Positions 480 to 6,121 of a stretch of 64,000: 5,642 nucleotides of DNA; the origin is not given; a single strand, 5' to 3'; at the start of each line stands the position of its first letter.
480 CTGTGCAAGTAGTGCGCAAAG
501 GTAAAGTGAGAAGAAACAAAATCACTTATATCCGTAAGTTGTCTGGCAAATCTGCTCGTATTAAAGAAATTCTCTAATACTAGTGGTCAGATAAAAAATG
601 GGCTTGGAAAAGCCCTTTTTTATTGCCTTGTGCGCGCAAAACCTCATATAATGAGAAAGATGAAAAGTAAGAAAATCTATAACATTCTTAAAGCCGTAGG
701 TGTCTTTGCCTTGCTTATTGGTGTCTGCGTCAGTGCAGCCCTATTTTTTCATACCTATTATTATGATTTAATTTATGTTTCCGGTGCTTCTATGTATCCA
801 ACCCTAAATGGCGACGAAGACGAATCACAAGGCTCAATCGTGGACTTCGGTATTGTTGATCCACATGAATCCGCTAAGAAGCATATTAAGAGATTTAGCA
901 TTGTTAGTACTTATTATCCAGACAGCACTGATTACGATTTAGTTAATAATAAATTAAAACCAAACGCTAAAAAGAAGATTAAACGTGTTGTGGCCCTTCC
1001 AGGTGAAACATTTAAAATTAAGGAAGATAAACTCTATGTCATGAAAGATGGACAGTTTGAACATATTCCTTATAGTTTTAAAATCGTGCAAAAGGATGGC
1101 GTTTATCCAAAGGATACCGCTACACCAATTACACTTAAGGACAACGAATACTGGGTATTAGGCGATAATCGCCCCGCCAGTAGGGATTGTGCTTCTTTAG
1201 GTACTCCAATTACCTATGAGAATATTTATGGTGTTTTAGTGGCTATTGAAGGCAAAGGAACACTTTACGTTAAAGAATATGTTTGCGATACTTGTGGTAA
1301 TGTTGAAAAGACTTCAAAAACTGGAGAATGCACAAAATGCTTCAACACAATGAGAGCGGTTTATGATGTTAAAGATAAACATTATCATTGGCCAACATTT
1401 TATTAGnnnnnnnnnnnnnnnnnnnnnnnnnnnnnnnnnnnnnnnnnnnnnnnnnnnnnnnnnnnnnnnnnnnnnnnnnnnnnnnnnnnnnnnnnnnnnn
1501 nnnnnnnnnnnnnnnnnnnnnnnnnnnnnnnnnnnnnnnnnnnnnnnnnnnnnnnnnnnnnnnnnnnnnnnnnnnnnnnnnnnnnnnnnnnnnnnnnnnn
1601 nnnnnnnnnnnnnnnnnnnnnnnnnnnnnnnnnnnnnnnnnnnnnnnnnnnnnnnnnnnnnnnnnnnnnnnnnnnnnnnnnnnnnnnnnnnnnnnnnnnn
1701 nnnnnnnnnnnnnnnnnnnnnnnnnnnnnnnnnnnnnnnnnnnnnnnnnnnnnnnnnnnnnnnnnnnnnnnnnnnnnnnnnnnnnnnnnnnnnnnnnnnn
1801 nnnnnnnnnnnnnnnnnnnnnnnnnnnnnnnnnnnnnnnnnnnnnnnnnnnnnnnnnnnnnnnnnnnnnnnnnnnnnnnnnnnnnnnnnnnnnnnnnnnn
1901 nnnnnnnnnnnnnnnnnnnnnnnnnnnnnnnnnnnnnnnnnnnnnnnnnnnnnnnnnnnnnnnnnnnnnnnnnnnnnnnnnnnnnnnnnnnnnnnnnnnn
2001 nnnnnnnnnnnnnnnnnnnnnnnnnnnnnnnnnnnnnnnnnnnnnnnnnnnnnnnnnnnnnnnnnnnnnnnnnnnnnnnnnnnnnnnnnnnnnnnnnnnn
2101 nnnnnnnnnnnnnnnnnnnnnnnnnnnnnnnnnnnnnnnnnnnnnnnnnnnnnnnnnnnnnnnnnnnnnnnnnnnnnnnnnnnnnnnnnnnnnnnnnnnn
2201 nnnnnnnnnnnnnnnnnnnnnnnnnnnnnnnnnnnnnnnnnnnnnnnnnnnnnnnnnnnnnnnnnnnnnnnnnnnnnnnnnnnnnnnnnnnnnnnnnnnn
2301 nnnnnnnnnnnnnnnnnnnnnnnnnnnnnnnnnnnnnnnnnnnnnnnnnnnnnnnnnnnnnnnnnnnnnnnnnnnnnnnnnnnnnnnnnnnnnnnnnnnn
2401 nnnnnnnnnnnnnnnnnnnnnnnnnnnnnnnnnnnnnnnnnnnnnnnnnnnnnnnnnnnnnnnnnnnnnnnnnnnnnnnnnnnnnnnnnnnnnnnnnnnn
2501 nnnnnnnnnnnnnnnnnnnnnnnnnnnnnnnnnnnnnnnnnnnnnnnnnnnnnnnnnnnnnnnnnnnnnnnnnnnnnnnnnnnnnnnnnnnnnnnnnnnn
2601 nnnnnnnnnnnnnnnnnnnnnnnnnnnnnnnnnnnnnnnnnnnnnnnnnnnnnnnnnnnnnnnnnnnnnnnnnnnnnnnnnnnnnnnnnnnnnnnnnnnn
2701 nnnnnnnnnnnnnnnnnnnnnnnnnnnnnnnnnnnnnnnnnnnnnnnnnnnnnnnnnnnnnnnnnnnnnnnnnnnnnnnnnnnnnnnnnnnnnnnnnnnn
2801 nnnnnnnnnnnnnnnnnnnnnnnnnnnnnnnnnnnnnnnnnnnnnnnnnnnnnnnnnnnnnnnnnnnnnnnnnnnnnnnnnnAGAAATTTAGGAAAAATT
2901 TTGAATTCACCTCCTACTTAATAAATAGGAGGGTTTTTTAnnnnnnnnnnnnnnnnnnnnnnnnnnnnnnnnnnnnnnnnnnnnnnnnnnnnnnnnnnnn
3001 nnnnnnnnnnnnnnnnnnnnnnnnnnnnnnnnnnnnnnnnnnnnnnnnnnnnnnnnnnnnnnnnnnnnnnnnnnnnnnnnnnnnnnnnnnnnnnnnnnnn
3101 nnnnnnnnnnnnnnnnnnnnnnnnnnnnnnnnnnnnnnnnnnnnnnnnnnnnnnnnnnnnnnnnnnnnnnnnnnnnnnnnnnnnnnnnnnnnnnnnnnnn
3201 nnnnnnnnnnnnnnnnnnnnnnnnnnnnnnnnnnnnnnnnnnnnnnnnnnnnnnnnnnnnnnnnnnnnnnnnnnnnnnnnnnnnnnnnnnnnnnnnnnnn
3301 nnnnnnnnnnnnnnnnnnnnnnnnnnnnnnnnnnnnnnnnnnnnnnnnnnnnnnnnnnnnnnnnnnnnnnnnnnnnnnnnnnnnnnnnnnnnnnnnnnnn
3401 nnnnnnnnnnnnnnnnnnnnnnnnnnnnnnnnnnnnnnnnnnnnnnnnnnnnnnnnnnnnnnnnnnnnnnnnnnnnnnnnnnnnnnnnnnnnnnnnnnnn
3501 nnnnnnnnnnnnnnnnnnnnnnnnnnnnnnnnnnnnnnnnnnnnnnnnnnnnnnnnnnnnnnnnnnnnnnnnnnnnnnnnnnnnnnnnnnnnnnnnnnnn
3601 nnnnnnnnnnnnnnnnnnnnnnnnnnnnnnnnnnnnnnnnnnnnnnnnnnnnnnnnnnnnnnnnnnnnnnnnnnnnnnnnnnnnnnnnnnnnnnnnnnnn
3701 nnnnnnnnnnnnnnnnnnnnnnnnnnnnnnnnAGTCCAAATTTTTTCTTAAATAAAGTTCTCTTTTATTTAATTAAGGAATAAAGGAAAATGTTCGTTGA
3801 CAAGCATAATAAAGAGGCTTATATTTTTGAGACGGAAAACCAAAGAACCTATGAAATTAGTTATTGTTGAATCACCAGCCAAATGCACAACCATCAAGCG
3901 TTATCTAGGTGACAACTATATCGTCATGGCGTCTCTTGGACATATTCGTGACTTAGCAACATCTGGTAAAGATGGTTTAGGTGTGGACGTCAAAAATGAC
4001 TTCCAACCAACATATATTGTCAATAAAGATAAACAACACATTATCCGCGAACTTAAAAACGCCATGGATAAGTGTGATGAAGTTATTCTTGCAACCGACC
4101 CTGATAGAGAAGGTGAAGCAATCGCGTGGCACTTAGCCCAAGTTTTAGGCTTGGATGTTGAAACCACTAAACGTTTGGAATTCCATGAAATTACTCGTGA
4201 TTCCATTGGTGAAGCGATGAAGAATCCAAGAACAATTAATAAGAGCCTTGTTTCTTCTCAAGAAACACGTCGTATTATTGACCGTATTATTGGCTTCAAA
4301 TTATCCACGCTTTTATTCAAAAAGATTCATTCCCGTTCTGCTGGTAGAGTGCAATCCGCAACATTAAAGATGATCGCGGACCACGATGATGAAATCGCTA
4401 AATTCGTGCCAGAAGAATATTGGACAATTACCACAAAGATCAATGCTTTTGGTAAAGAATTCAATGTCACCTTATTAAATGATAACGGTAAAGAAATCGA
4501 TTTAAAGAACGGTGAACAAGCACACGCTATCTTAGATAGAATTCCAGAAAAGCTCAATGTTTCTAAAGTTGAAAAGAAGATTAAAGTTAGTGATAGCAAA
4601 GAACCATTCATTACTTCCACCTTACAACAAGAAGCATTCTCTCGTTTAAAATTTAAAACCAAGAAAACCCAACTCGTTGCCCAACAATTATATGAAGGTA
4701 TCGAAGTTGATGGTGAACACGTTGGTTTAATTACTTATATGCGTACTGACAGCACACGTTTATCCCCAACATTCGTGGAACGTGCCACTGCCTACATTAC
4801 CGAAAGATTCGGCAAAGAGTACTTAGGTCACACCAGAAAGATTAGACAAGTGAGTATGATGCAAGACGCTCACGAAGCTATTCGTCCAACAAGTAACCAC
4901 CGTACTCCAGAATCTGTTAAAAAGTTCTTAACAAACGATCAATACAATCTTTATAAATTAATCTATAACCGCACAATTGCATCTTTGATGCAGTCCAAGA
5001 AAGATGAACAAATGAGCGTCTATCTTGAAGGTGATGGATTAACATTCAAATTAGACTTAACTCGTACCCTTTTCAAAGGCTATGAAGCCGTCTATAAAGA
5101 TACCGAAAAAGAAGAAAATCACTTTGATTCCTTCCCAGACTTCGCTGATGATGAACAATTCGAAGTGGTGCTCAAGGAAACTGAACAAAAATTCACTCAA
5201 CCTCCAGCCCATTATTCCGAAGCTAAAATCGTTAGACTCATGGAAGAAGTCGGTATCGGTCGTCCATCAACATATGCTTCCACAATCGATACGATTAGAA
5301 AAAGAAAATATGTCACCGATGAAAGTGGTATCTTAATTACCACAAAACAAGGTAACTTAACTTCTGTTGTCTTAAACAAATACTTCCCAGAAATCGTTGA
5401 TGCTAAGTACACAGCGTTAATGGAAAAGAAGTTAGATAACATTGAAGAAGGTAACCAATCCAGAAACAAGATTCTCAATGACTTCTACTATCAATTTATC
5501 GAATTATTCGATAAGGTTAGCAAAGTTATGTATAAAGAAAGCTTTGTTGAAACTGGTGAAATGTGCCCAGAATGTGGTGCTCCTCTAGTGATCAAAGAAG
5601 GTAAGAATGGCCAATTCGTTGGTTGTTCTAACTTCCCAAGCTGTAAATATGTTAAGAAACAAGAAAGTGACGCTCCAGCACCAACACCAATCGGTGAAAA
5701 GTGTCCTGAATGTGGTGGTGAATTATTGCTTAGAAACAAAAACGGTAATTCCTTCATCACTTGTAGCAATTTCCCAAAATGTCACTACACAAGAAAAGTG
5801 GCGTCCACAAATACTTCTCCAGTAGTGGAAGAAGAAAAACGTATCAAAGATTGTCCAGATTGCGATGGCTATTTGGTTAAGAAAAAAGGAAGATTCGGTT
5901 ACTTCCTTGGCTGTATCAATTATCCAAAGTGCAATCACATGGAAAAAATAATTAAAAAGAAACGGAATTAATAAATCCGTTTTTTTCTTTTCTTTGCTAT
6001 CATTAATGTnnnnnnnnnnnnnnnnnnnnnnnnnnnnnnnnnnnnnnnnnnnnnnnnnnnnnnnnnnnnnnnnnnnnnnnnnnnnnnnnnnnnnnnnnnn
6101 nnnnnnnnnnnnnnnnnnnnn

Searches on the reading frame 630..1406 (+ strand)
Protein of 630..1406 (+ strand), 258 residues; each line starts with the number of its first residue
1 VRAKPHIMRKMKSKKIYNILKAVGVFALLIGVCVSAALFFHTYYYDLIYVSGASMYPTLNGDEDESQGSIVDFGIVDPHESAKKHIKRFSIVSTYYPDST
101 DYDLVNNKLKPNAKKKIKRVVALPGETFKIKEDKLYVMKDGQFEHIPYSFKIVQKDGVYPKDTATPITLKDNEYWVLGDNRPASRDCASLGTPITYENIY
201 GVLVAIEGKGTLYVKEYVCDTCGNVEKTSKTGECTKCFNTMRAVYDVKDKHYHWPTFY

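Call 29: search_protein_families(library=pfam, proteins=[window:630-1406:+], max_evalue=1)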
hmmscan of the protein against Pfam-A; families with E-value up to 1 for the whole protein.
window:630-1406:+ (258 aa): 4 families
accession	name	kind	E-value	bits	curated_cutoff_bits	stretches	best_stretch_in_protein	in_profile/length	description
PF10502.14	Peptidase_S26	-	1.6e-18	67.7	22.9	1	27-204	5-164/168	Signal peptidase, peptidase S26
PF21394.3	Beta-ketacyl_N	-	0.028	14.5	26.9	1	103-161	10-68/170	Beta-ketoacyl synthase-like, N-terminal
PF24734.1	DUF7685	-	0.098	13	27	1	219-241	2-35/43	Domain of unknown function (DUF7685)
PF23455.1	DUF7129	-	0.18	12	30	1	216-242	11-38/45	Domain of unknown function (DUF7129)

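Call 30: search_protein_families(library=ncbifam, proteins=[window:630-1406:+], max_evalue=1)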
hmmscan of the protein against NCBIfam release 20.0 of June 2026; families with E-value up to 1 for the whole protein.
window:630-1406:+ (258 aa): 4 families
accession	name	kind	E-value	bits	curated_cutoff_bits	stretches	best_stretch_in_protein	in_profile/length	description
TIGR02227.1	sigpep_I_bact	equivalog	4.2e-18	65.8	47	1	28-204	3-155/162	signal peptidase I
TIGR02754.1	sod_Ni_protease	equivalog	0.0019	18.7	63.25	1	169-202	55-87/90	nickel-type superoxide dismutase maturation protease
NF033497.1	rubre_like_arch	subfamily_domain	0.064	13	32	1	217-242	1-27/34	rubrerythrin-like domain-containing protein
NF010459.0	PRK13884.1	subfamily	0.074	12.5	156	1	117-206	89-175/178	conjugal transfer peptidase TraF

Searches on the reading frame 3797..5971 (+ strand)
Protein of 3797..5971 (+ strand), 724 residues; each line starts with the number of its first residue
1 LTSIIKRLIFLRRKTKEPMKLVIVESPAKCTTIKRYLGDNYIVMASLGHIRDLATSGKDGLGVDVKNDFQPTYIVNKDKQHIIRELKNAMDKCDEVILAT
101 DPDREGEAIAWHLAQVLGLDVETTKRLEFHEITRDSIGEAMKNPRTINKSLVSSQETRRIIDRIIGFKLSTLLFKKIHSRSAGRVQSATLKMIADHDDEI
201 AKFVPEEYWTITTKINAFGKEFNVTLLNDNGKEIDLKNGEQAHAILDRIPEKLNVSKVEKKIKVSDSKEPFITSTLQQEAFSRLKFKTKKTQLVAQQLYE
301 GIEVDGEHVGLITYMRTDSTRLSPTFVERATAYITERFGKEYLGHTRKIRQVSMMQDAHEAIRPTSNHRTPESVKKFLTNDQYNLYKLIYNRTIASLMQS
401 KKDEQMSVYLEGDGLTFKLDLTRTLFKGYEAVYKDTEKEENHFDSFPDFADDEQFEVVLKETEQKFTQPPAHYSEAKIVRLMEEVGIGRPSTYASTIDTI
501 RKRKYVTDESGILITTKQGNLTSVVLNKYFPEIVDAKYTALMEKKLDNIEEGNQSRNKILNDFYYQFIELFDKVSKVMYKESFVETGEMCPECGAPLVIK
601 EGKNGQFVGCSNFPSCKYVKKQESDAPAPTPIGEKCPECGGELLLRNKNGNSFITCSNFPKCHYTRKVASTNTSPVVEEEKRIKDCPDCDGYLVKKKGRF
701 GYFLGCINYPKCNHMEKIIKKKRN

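Call 69: search_protein_families(library=pfam, proteins=[window:3797-5971:+], max_evalue=0.00001)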
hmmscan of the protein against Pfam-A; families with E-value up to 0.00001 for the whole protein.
window:3797-5971:+ (724 aa): 4 families
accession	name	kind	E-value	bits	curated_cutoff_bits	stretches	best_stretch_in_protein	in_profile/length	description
PF01131.25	Topoisom_bac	-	6e-111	371.8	35.1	1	147-560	2-410/411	DNA topoisomerase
PF01396.24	Zn_ribbon_Top1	-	7.5e-42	141.3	32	3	588-623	2-37/39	Topoisomerase DNA binding C4 zinc finger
PF01751.28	Toprim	-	6.6e-24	84.3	23.1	1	20-132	1-96/96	Toprim domain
PF03119.21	DNA_ligase_ZBD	-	5.2e-07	29.9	25.8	0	590-616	2-25/27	NAD-dependent DNA ligase C4 zinc finger domain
